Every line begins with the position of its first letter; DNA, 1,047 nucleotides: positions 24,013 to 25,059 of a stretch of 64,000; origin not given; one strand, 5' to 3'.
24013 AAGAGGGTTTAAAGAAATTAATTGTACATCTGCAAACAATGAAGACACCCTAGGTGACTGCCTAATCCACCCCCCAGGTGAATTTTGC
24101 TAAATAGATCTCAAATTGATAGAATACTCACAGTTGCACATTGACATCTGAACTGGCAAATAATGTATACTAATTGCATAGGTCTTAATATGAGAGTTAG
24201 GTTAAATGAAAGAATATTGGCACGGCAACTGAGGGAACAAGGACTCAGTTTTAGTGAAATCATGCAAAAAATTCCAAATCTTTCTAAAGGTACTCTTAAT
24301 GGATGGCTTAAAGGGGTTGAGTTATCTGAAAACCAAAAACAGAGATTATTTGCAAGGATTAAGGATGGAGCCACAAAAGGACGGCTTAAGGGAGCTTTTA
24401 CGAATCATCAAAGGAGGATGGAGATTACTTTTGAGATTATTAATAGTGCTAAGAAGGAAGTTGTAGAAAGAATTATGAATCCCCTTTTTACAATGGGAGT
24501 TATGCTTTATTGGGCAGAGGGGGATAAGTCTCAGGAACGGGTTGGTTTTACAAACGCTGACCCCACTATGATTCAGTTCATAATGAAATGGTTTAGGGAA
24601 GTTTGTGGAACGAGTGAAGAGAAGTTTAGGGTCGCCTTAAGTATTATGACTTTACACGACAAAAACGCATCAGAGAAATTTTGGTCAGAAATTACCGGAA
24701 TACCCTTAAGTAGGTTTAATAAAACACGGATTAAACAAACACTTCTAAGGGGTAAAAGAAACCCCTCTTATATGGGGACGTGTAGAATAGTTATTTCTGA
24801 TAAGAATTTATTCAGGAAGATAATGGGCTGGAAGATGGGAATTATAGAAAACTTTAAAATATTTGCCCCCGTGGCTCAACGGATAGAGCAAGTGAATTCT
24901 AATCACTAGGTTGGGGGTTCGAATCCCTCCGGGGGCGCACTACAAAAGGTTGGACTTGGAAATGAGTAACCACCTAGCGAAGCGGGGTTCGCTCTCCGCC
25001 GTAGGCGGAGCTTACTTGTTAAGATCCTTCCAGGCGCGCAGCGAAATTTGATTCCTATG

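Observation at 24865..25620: tRNA-Arg(TCT)-associated islet bounded by a 17-bp direct repeat of the tRNA 3' end and holding a duplicated fhs 3' fragment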

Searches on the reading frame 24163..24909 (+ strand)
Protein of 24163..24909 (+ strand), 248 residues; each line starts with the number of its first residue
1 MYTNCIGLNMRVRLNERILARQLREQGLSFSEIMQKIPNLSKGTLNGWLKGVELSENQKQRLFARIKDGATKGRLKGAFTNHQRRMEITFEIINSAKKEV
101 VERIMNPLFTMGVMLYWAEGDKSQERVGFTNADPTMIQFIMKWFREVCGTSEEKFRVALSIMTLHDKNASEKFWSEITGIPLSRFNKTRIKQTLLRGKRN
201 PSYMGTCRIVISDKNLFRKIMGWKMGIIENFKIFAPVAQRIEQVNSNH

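Call 7: search_protein_families(library=pfam, proteins=[window:24163-24909:+], max_evalue=0.1)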
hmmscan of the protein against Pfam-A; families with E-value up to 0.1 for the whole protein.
window:24163-24909:+ (248 aa): 2 families
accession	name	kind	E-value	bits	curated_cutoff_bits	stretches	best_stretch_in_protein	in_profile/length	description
PF07750.17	GcrA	-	0.042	14.7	26.9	1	21-108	12-97/155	GcrA cell cycle regulator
PF04827.20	Plant_tran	-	0.063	13.3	22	1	49-121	132-203/205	Plant transposon protein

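Call 43: find_homologous_proteins(query=window:24190-24906:+, max_evalue=0.001)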
Query window:24190-24906:+ (239 aa): 151 proteins with E <= 0.001 among 249 candidates; the best 120 are listed.
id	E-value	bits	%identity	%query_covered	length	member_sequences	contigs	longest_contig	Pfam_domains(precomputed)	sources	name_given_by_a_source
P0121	1.6e-154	530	100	100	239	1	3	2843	-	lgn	-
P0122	5.2e-133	460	85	100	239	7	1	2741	-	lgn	-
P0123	2.3e-114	399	72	100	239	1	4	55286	-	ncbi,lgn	-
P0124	4.2e-109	381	71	96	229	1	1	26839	-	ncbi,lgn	-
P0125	1.0e-108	380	73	96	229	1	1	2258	-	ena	-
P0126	1.3e-107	377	70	96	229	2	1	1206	-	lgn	-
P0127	1.6e-106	373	69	100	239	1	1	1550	-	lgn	-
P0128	3.1e-104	366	71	94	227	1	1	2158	-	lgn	-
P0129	7.5e-104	364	72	94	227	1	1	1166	-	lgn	-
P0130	1.3e-103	364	68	100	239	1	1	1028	-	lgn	-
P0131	1.4e-103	363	71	92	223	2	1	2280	-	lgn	-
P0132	1.7e-103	363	70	93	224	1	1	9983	-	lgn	-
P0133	2.1e-103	363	69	96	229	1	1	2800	-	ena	-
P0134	5.9e-103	361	69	96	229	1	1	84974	-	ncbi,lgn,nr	ncbi:hypothetical protein HYW41_05080 [Candidatus Daviesbacteria bacterium]|nr:hypothetical protein 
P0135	2.8e-102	359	72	94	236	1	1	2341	-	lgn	-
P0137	5.2e-102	358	68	95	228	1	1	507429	-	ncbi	-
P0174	6.2e-60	221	50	93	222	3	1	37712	-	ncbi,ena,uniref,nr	ncbi:MAG: hypothetical protein A3C58_01625 [Candidatus Staskawiczbacteria bacterium RIFCSPHIGHO2_02_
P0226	1.4e-47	180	44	93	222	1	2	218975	PF13384.13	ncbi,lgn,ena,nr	ncbi:MAG: Uncharacterized protein G01um101424_75 [Parcubacteria group bacterium Gr01-1014_24]|nr:MAG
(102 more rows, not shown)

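Call 44: find_encoding_contigs(protein=P0137, flank=5000, max_places=1)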
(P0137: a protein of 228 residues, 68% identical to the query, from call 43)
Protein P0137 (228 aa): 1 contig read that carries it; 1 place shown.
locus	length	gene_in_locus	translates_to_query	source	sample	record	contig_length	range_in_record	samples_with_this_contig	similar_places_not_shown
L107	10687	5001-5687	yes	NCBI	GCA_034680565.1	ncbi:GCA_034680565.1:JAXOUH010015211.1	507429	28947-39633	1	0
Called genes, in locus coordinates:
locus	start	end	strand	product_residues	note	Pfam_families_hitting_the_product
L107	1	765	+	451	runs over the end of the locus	PF00817:IMS, PF21999:IMS_HHH_1 (faint), PF11799:IMS_C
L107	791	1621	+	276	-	-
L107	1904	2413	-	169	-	PF00406:ADK, PF01712:dNK (faint), PF13207:AAA_17, PF13238:AAA_18, PF13671:AAA_33 (weak), PF02223:Thymidylate_kin (weak)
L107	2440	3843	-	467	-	PF00224:PK, PF03328:HpcH_HpaI (faint), PF02887:PK_C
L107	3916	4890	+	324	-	-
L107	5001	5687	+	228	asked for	-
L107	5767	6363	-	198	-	-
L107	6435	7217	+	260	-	PF13175:AAA_15 (faint), PF00005:ABC_tran, PF13304:AAA_21 (weak)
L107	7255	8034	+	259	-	PF01061:ABC2_membrane, PF12679:ABC2_membrane_2, PF12698:ABC2_membrane_3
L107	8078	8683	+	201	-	-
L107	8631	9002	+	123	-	-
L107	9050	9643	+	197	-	PF05523:FdtA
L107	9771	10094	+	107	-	-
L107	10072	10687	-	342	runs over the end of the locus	-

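Call 45: find_encoding_contigs(protein=P0174, flank=5000, max_places=1)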
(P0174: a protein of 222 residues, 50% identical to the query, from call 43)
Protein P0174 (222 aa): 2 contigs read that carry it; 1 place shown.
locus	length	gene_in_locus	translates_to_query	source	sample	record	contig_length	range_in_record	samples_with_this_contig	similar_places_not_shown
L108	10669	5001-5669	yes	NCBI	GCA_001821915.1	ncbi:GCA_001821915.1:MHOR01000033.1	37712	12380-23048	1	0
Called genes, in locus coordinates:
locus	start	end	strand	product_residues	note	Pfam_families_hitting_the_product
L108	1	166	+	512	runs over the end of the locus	PF12072:RNase_Y_N, PF00013:KH_1 (weak), PF01966:HD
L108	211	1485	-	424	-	PF00128:Alpha-amylase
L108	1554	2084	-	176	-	-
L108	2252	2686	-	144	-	PF00583:Acetyltransf_1 (weak), PF13673:Acetyltransf_10 (weak), PF08445:FR47 (weak)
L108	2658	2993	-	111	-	PF01541:GIY-YIG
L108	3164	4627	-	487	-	PF01564:Spermine_synth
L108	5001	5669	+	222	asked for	-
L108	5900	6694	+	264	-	PF13175:AAA_15 (faint), PF00005:ABC_tran, PF13304:AAA_21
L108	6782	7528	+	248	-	PF01061:ABC2_membrane, PF12698:ABC2_membrane_3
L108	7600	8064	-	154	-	-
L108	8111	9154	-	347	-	PF00089:Trypsin, PF13365:Trypsin_2, PF17820:PDZ_6 (faint), PF13180:PDZ_2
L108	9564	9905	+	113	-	-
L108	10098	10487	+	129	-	-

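Call 46: find_encoding_contigs(protein=P0226, flank=5000, max_places=1)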
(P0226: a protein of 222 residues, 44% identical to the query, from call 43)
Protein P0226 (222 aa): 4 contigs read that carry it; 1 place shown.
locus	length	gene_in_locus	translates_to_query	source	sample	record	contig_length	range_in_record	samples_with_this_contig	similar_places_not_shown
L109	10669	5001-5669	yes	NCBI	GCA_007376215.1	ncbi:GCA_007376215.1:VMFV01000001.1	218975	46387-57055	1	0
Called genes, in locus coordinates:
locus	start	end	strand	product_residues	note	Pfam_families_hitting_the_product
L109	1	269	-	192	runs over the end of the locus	-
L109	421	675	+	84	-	PF01035:DNA_binding_1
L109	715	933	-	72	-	-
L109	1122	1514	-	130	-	PF01245:Ribosomal_L19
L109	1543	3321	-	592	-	-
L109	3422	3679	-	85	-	-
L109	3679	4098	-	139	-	-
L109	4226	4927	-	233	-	PF00849:PseudoU_synth_2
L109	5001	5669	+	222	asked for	PF13384:HTH_23 (weak)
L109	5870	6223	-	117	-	-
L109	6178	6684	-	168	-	-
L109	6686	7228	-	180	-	-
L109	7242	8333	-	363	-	PF11104:PilM_2, PF06723:MreB_Mbl (faint), PF14450:FtsA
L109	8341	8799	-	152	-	PF03652:RuvX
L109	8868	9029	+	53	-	-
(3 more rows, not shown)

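Call 57: search_protein_families(library=pfam, proteins=[window:24190-24906:+], max_evalue=0.01)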
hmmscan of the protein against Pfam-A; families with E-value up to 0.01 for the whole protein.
window:24190-24906:+ (239 aa): 0 families

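Call 58: search_protein_families(library=ncbifam, proteins=[window:24190-24906:+], max_evalue=0.1)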
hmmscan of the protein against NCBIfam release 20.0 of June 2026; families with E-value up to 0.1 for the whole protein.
window:24190-24906:+ (239 aa): 1 family
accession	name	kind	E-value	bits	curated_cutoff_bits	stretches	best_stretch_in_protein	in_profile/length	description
NF047654.1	DiguCycDgcRLepto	equivalog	0.046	12.6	500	1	147-210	117-177/295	diguanylate cyclase DgcR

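Call 60: search_solved_structures(query=A4, max_evalue=10, show_alignments=2)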
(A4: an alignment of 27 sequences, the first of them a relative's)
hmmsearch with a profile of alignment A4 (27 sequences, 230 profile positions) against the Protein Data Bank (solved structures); distinct sequences matched with E-value up to 10: 13.
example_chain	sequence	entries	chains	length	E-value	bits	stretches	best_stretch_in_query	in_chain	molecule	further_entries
5o6g_A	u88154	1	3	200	0.041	16.4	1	84-135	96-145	Homing endonuclease I-DmoI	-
1b24_A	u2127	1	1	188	0.072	15.6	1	101-135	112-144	Homing endonuclease I-DmoI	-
5o6i_A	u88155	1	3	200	0.074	15.6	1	101-135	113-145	Homing endonuclease I-DmoI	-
5akm_A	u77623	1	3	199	0.079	15.5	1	101-135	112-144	HOMING ENDONUCLEASE I-DMOI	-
2vs7_A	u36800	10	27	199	0.081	15.5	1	101-135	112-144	HOMING ENDONUCLEASE I-DMOI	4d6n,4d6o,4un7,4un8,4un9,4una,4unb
4un7_G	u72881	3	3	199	0.081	15.5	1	101-135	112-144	HOMING ENDONUCLEASE I-DMOI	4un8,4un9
2vs8_A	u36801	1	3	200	0.081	15.5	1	101-135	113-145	HOMING ENDONUCLEASE I-DMOI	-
2rvc_A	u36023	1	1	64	0.18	14.3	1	5-44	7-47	Interferon-inducible and double-stranded-dependent eIF-2kinase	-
4kmf_A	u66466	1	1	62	0.18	14.3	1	5-44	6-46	Interferon-inducible and double-stranded-dependent eIF-2kinase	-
2kpj_A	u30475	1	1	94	0.29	13.7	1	16-53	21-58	SOS-response transcriptional repressor, LexA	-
2elh_A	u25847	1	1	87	0.49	12.9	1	5-40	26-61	CG11849-PA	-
9ijj_v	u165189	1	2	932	0.82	12.2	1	34-83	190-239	MYCBP-associated protein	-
7r3g_B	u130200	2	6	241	1.7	11.1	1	14-43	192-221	Regulatory protein RhlR | PROSS optimized variant of RhlR with 75 mutations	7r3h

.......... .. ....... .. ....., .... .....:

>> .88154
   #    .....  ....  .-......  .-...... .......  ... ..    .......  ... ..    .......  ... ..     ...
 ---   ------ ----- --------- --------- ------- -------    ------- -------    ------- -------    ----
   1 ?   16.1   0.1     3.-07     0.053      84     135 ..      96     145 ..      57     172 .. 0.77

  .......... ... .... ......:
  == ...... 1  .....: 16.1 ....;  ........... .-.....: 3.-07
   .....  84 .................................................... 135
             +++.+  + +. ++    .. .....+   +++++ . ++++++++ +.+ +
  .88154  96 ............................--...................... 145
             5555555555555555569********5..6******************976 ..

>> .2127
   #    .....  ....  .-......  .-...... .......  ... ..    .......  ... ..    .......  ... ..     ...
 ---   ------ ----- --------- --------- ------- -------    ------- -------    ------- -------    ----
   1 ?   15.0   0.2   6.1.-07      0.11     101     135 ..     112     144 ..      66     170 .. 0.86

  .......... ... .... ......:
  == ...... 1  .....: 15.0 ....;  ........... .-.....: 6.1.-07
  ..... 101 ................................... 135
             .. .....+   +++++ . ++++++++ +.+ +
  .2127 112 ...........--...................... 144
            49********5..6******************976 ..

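Call 66: predict_structure(alignment_id=A4)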
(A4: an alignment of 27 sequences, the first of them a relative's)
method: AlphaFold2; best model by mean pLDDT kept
length: 239 residues; sequences in the alignment: 27
mean_pLDDT: 89.9   pTM: 0.70
mean pLDDT of the five models: 89.9, 89.4, 88.4, 87.0, 87.0
residues with pLDDT >= 90: 167; 70-90: 55; 50-70: 8; < 50: 9
segments of 3 or more residues with pLDDT < 50: 235-239
pLDDT, mean of each block of 10 residues (from residue 1): 78 93 90 91 89 80 80 92 97 97 96 92 97 98 98 95 98 98 90 91 97 96 74 47
secondary structure, 60 per line:
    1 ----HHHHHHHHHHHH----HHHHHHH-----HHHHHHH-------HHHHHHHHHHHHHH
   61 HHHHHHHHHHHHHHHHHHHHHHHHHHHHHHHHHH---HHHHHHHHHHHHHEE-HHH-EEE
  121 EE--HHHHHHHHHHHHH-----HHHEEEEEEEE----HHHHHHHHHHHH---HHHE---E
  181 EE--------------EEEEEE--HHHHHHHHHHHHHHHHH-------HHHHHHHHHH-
elements in order: H5-16 H21-27 H33-39 H47-94 H98-110 E118-122 H125-137 E146-153 H158-169 E180-182 E197-202 H205-221 H229-238

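Call 75: find_encoding_contigs(protein=P0122, flank=5000, max_places=3)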
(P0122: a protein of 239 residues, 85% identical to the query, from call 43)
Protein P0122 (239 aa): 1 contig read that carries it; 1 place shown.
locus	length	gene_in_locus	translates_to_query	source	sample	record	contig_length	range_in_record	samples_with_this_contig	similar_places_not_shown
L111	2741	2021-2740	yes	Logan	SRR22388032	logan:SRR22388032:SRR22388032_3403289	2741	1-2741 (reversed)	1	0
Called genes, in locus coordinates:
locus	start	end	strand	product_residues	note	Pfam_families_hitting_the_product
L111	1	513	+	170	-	?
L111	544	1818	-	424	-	-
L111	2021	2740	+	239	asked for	?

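Call 76: find_encoding_contigs(protein=P0123, flank=6000, max_places=2)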
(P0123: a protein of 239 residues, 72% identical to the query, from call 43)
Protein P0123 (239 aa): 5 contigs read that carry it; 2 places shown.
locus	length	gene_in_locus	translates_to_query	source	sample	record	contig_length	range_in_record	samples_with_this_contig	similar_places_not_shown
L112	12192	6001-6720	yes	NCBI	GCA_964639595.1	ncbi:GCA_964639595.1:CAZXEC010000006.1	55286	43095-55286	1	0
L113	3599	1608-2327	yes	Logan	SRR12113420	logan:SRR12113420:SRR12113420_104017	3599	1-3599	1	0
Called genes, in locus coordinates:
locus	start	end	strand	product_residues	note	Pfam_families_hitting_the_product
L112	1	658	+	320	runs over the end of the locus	PF00389:2-Hacid_dh, PF02826:2-Hacid_dh_C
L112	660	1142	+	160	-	PF00782:DSPc, PF22784:PTP-SAK, PF22785:Tc-R-P, PF22741:PTP-NADK (weak)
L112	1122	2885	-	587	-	PF00009:GTP_EFTU, PF00679:EFG_C, PF06421:LepA_C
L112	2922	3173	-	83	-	-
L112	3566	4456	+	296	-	PF00078:RVT_1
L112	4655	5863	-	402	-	PF00390:malic, PF03949:Malic_M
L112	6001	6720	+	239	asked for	-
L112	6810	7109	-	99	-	PF12840:HTH_20 (weak), PF01022:HTH_5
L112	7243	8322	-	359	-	-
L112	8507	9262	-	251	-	PF00583:Acetyltransf_1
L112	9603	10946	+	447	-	PF00474:SSF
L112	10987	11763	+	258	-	-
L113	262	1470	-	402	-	PF00390:malic, PF03949:Malic_M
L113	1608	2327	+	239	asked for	-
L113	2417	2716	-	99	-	PF12840:HTH_20 (weak), PF01022:HTH_5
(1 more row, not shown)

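Call 77: fold_search(model_id=the predicted structure, library=pdb)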
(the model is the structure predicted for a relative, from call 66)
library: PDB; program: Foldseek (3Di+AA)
matches with E <= 10: 942; with E <= 0.001: 0
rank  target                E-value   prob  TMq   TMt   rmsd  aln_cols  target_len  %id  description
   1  6ikj_A                9.6e-03  0.99  0.25  0.40   7.6       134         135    9  Crystal structure of YfiB(F48S) (released 2019-03-13)
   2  5eaz_A                1.2e-02  0.99  0.26  0.41   7.4       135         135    9  crystal form I of YfiB belonging to space groups P21 (released 2016-05-18)
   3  4zhv_B                1.5e-02  0.98  0.25  0.39   7.0       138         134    9  Crystal structure of a bacterial signalling protein (released 2016-04-27)
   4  5esv_G                1.7e-02  0.63  0.16  0.19   8.4        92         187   16  Crystal Structure of Broadly Neutralizing Antibody CH03, Isolated from Donor CH0219, in Complex with Scaffolded Trimer (released 2015-12-16)
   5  4zhv_A                1.8e-02  0.96  0.24  0.37   7.8       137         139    9  Crystal structure of a bacterial signalling protein (released 2016-04-27)
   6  5esv_E                2.0e-02  0.84  0.20  0.25   7.6       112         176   17  Crystal Structure of Broadly Neutralizing Antibody CH03, Isolated from Donor CH0219, in Complex with Scaffolded Trimer (released 2015-12-16)
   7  1iv1_A                2.7e-02  0.84  0.18  0.26   6.1        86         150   14  Structure of 2C-Methyl-D-erythritol-2,4-cyclodiphosphate Synthase (released 2002-09-11)
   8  3gtz_A                3.2e-02  0.92  0.24  0.40   5.6       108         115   16  Crystal structure of a putative translation initiation inhibitor from Salmonella typhimurium (released 2009-04-07)
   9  1jn1_A                3.7e-02  0.84  0.19  0.26   6.6        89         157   18  Structure of 2C-methyl-D-erythritol 2,4-cyclodiphosphate synthase from Haemophilus influenzae (HI0671) (released 2002-08-21)
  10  1vh8_B                4.0e-02  0.72  0.18  0.26   6.4        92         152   13  Crystal structure of a 2C-methyl-D-erythritol 2,4-cyclodiphosphate synthase (released 2003-12-30)
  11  3re3_B                4.2e-02  0.90  0.19  0.30   6.6        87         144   13  Crystal Structure of 2-C-Methyl-D-Erythritol 2,4-Cyclodiphosphate Synthase from Francisella tularensis (released 2011-04-27)
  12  3re3_D                4.7e-02  0.89  0.20  0.31   7.0        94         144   13  Crystal Structure of 2-C-Methyl-D-Erythritol 2,4-Cyclodiphosphate Synthase from Francisella tularensis (released 2011-04-27)
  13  1vh8_A                4.7e-02  0.69  0.18  0.26   6.4        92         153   13  Crystal structure of a 2C-methyl-D-erythritol 2,4-cyclodiphosphate synthase (released 2003-12-30)
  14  3re3_A                5.0e-02  0.82  0.19  0.28   6.5        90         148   13  Crystal Structure of 2-C-Methyl-D-Erythritol 2,4-Cyclodiphosphate Synthase from Francisella tularensis (released 2011-04-27)
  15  5akm_A                5.3e-02  0.96  0.23  0.30   7.9       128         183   16  THE CRYSTAL STRUCTURE OF I-DMOI G20S IN COMPLEX WITH ITS TARGET DNA IN THE PRESENCE OF 2MM MG (released 2015-06-17)
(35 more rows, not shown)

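Call 80: search_protein_families(library=pfam, proteins=[L111:1-513:+, L111:544-1818:-, L112:7243-8322:-], max_evalue=0.001)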
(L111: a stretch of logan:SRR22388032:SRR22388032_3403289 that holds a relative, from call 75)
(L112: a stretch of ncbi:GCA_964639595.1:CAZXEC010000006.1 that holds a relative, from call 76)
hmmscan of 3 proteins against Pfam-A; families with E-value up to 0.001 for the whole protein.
L111:1-513:+ (170 aa): 3 families
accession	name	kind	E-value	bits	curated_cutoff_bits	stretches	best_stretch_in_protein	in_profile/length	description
PF16363.11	GDP_Man_Dehyd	-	1.2e-21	78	27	1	1-157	153-331/332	GDP-mannose 4,6 dehydratase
PF01370.27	Epimerase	-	5.5e-21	75.5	20.9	1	1-94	142-240/240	NAD dependent epimerase/dehydratase family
PF02719.21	Polysacc_synt_2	-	8.4e-06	25.6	20.2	1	4-117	141-252/293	Polysaccharide biosynthesis protein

L111:544-1818:- (424 aa): 0 families

L112:7243-8322:- (359 aa): 0 families

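Call 91: search_protein_families(library=phrogs, proteins=[window:24190-24906:+], max_evalue=0.01)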
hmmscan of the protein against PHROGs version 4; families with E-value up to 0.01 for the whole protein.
window:24190-24906:+ (239 aa): 0 families
